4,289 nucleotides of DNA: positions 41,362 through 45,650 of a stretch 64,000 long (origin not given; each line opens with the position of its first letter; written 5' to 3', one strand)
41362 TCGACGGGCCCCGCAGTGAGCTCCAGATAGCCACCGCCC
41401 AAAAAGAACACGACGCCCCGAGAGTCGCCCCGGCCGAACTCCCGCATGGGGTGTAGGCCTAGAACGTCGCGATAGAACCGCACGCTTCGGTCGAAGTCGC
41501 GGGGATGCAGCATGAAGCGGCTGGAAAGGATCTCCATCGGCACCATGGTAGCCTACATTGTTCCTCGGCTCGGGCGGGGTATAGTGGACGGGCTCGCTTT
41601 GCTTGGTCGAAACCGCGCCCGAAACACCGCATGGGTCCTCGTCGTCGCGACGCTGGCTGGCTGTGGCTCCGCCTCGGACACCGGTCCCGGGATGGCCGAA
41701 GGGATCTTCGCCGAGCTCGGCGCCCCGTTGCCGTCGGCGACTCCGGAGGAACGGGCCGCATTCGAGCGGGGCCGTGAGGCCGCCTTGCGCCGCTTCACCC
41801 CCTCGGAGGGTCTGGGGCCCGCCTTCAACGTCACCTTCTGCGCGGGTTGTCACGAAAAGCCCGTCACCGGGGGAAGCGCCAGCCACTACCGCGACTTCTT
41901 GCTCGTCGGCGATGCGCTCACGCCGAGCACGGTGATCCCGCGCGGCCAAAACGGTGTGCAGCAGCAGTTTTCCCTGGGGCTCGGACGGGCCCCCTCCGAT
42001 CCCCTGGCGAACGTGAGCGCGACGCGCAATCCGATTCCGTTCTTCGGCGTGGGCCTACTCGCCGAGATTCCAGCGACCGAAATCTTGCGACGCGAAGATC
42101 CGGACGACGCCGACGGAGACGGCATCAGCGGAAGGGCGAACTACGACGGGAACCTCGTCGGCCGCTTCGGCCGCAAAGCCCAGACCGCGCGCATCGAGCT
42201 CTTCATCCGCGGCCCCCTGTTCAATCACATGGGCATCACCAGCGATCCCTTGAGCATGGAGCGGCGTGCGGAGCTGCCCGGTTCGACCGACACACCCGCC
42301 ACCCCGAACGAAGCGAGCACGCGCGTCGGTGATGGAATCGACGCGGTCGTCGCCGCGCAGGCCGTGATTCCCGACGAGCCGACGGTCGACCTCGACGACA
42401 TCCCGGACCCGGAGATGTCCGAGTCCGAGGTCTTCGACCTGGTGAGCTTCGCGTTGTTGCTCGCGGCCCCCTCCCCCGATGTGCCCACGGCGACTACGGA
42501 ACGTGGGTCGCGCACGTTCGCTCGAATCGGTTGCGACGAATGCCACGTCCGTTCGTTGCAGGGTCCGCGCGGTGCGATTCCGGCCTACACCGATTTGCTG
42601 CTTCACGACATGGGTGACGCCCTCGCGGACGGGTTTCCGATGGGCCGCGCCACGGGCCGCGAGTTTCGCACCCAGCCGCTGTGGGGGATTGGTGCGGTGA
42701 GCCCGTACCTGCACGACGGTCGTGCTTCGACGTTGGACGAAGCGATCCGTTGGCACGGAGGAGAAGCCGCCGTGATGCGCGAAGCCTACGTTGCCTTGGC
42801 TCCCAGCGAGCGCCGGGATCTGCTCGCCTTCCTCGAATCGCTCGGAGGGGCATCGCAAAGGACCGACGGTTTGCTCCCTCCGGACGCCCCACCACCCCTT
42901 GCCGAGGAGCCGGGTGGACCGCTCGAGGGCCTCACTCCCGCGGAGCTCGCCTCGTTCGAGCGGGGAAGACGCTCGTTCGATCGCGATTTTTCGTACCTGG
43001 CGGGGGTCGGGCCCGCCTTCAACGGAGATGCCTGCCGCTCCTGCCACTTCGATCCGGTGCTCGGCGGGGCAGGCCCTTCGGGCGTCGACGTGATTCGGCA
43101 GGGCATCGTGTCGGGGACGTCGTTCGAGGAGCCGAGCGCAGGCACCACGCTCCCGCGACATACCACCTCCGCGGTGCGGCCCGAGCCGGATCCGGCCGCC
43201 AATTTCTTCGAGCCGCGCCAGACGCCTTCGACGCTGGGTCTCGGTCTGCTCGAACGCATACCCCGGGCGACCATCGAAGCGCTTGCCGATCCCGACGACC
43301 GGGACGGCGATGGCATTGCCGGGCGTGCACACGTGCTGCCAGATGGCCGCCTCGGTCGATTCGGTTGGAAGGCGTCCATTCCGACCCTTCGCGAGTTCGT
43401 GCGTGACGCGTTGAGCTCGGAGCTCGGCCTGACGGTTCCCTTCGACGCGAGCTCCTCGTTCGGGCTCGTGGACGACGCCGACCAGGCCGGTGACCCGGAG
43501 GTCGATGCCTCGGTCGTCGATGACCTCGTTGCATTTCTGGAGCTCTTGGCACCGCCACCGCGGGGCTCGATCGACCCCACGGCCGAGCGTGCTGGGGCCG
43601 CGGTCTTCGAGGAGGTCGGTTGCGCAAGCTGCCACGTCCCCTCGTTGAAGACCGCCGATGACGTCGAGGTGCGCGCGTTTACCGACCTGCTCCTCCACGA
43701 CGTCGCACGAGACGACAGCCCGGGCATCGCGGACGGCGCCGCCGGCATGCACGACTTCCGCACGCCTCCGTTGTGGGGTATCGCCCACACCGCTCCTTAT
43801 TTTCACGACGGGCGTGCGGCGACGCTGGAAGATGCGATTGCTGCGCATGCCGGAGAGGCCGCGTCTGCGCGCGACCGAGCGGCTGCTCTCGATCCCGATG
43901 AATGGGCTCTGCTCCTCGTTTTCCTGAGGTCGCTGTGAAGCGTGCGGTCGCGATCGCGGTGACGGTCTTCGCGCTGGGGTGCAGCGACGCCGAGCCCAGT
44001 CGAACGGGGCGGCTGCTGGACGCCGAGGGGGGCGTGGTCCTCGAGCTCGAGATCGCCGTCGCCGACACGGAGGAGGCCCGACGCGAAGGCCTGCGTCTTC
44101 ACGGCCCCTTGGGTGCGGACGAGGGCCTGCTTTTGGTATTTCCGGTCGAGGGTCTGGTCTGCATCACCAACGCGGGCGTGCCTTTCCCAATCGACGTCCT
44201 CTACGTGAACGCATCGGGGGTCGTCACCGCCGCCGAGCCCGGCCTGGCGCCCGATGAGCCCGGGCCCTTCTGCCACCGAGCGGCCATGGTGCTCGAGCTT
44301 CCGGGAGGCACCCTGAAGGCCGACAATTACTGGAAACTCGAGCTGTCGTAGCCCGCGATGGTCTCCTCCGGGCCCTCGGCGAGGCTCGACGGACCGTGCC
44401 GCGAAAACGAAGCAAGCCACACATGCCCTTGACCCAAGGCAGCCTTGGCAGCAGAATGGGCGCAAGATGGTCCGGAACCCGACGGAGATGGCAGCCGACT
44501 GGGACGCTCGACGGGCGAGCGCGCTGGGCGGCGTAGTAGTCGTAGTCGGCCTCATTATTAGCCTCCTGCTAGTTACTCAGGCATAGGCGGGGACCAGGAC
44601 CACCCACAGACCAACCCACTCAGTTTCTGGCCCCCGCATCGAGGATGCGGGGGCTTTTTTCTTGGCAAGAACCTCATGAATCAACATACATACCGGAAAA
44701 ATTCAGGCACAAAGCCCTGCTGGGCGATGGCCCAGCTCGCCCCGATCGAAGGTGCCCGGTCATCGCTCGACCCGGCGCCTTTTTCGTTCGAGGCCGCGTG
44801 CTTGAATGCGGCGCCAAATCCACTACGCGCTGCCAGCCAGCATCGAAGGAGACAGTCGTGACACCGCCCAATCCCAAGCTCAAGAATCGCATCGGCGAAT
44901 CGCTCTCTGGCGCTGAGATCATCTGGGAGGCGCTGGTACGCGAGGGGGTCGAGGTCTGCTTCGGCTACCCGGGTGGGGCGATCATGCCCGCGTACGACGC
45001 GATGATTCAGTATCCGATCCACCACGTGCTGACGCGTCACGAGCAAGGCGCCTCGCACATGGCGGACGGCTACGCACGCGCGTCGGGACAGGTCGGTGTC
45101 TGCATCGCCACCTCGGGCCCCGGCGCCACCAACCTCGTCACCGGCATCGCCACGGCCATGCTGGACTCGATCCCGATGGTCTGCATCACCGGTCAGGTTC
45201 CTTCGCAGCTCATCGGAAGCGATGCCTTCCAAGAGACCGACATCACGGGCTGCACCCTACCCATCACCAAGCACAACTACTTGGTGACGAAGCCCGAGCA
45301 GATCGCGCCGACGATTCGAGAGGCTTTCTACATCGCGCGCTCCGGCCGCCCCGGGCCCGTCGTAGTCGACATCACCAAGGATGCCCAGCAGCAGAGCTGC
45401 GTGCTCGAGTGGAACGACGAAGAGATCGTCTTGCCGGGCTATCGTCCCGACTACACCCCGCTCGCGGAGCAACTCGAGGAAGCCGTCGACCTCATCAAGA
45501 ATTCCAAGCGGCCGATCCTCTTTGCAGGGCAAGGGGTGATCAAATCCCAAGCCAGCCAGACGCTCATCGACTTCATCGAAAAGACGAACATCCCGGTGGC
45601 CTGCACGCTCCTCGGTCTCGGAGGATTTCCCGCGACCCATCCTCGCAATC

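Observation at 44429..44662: Hidden Val/Ile/Leu-rich leader peptide with antiterminator/terminator: a classical ribosome-mediated attenuator in front of ilvB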

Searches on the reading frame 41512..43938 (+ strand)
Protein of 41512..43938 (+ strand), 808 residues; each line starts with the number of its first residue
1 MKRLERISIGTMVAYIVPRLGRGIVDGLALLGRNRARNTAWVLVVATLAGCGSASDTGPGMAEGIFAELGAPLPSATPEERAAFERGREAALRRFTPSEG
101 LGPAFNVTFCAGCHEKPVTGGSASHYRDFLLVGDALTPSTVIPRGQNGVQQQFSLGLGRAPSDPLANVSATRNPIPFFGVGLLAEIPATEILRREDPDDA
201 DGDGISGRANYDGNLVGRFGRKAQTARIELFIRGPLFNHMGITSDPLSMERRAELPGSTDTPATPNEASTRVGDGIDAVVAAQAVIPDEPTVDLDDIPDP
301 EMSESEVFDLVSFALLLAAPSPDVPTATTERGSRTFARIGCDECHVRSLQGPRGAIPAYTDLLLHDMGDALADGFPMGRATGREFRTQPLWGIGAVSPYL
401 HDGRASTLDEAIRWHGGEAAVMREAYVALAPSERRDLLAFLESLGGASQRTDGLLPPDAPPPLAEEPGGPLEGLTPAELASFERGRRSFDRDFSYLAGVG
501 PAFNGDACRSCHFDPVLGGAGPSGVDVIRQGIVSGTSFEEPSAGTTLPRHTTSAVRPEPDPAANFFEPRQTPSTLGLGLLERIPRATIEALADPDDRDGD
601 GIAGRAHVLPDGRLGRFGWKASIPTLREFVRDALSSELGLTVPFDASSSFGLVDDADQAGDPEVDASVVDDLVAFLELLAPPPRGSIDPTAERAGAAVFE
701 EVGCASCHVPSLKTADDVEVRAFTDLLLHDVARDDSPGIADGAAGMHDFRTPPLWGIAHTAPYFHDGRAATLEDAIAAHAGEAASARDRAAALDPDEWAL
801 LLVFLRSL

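Call 9: search_protein_families(library=ncbifam, proteins=[window:41512-43938:+])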
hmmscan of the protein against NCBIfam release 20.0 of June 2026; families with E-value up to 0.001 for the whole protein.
window:41512-43938:+ (808 aa): 7 families
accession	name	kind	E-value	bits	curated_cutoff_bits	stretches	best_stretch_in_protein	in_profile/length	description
TIGR03981.2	SAM_quin_mod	hypoth_equivalog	2.5e-13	49.7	340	1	747-780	326-359/411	His-Xaa-Ser system-associated MauG-like protein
TIGR04039.1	MXAN_0977_Heme2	hypoth_equivalog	1.9e-11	43.7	362.85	1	743-780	239-276/336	MbnH family di-heme enzyme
NF040606.1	CytoC_perox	subfamily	2.6e-09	36.8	150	0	383-410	424-451/524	di-heme-cytochrome C peroxidase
TIGR03791.1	TTQ_mauG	equivalog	3.1e-09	36.5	443.85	1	690-778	158-243/291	tryptophan tryptophylquinone biosynthesis enzyme MauG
NF052341.1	hydrazine_gamma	equivalog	4.8e-08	32.3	625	0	746-783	278-315/339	hydrazine synthase subunit gamma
NF051462.1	RoxC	equivalog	6e-06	24.7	900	0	748-779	652-683/812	putative rubber dioxygenase RoxC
NF050034.1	RoxB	equivalog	4.1e-05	22.3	900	0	750-775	482-507/652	rubber dioxygenase RoxB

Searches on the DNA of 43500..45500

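Call 5: search_rna_families(source=window, start=43500, end=45500, threshold=evalue, max_evalue=10, show_alignments=3)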
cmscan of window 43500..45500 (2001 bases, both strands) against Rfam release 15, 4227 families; matches with E-value up to 10: 8.
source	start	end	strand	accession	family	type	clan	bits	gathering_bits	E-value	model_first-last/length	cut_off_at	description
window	43609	43695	+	RF04012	MIR7532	Gene; miRNA;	-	20.4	100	2.5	1-106/106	no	MIR7532 microRNA precursor family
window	43591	43650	-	RF01524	TB10Cs1H3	Gene; snRNA; snoRNA; HACA-box;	-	16.8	50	2.9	1-73/73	no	Trypanosomatid snoRNA TB10cs1H3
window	44620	44662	+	RF02837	anti-hemB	Gene; sRNA;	-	16.7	49.5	0.9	1-81/81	no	Burkholderia RNA 7 (anti-hemB)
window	43599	43656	+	RF01688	Actino-pnp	Cis-reg;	-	15.9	47.7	7.1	1-63/63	no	Actino-pnp RNA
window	44632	44668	+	RF02401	ClpQY_promoter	Cis-reg;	-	15.8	42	2.1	1-39/57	no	ClpQY promoter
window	44618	44659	+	RF01813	rdlD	Gene; antitoxin;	-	15.4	50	9.8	1-66/66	no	rdlD antitoxin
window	45165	45217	-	RF01131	sR47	Gene; snRNA; snoRNA; CD-box;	CL00132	13.9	40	3.5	1-55/55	no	Small nucleolar RNA sR47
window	45165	45229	-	RF01121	sR38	Gene; snRNA; snoRNA; CD-box;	-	12.8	50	6.9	1-59/59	no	Small nucleolar RNA sR38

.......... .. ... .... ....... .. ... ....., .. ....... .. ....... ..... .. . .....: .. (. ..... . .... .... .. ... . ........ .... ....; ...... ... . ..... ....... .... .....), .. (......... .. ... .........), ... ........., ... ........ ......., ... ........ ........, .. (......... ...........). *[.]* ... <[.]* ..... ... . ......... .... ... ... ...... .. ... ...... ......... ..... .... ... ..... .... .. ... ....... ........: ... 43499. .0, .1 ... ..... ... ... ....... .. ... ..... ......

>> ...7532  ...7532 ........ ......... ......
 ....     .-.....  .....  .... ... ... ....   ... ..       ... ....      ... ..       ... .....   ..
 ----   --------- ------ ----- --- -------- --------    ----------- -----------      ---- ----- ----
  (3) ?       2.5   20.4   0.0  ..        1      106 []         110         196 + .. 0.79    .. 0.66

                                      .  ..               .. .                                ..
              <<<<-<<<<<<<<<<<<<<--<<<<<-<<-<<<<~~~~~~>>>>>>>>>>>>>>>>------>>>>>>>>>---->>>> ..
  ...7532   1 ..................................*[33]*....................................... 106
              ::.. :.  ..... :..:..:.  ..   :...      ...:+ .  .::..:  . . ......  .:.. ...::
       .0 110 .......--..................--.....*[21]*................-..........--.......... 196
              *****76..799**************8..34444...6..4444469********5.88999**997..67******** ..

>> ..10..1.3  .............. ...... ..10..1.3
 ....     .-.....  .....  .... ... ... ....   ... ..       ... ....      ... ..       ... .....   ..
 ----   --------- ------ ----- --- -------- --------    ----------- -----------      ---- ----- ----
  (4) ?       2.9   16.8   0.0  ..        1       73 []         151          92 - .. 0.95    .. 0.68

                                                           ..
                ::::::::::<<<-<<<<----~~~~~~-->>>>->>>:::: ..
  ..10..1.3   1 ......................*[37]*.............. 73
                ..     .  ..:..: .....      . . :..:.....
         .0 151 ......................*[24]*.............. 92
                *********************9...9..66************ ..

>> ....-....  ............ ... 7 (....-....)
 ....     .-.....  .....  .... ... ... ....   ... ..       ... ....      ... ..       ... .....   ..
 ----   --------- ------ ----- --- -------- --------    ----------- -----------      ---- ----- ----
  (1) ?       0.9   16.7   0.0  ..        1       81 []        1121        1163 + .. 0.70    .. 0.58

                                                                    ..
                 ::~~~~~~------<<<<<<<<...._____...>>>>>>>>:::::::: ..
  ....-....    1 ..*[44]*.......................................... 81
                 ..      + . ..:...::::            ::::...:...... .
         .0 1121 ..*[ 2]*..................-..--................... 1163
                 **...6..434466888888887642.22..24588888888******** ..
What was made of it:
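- On Rfam amino-acid leader and ilvB-associated RNA families held in Rfam 15: No relevant hit at E-value up to 10 in 43500-45500 (call 5).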

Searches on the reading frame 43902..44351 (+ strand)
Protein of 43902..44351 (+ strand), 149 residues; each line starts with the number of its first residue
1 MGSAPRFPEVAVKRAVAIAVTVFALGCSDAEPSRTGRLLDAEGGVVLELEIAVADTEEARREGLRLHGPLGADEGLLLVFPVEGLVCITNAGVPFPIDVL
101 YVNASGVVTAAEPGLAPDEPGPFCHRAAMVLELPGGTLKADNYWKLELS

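Call 9: search_protein_families(library=ncbifam, proteins=[window:43902-44351:+])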
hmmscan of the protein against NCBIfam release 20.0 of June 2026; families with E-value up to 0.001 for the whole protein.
window:43902-44351:+ (149 aa): 0 families

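Call 54: search_protein_families(library=pfam, proteins=[window:43902-44351:+], max_evalue=1)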
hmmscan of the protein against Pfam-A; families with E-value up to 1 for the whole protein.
window:43902-44351:+ (149 aa): 1 family
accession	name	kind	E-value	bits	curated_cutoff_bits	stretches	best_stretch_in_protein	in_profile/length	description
PF02643.20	DUF192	-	2e-14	53.9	27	1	50-140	2-85/96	Uncharacterized ACR, COG1430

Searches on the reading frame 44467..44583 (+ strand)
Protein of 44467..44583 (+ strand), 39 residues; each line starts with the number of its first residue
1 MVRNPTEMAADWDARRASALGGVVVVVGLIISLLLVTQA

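Call 53: search_protein_families(library=ncbifam, proteins=[window:44467-44583:+], max_evalue=10)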
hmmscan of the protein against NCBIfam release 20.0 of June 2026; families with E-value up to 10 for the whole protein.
seq(39 aa): 1 family
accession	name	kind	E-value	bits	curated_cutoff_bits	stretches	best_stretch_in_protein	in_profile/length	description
NF033616.1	CDF_MamB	equivalog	0.041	13.4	350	1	4-34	140-169/284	magnetosome biogenesis CDF transporter MamB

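Call 54: search_protein_families(library=pfam, proteins=[window:44467-44583:+], max_evalue=1)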
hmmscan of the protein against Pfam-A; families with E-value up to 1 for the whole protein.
seq(39 aa): 0 families
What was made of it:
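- Closest known: Escherichia coli ilvBN attenuator. Different: There is no sequence or family relationship: no NCBIfam, Pfam or Rfam match (calls 5, 53, 54).
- It matches no protein family (calls 53, 54).
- Tried and rejected: Known peptide families: no NCBIfam or Pfam hit for the leader or ORF2 peptides (calls 53, 54).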

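Call 55: list_cluster_members(proteins=[window:44467-44583:+, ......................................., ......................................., window:44676-44858:+, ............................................, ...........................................])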
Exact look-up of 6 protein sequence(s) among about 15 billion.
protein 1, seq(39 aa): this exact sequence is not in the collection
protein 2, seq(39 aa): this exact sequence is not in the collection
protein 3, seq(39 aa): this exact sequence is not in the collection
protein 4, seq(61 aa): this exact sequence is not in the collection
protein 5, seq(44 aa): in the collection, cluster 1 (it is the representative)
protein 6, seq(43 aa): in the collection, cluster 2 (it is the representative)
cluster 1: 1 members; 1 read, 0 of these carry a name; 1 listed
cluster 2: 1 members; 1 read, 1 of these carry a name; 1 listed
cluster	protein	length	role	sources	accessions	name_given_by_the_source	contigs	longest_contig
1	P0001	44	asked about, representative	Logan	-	-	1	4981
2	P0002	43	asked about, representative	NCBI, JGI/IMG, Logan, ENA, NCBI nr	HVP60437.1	MAG TPA: hypothetical protein VMT11_07755 [Myxococcaceae bacterium] | hypothetical protein [Myxococcaceae bacterium]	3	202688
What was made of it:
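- A distant homologue has been called a 'hypothetical protein' by an annotation pipeline (call 55).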
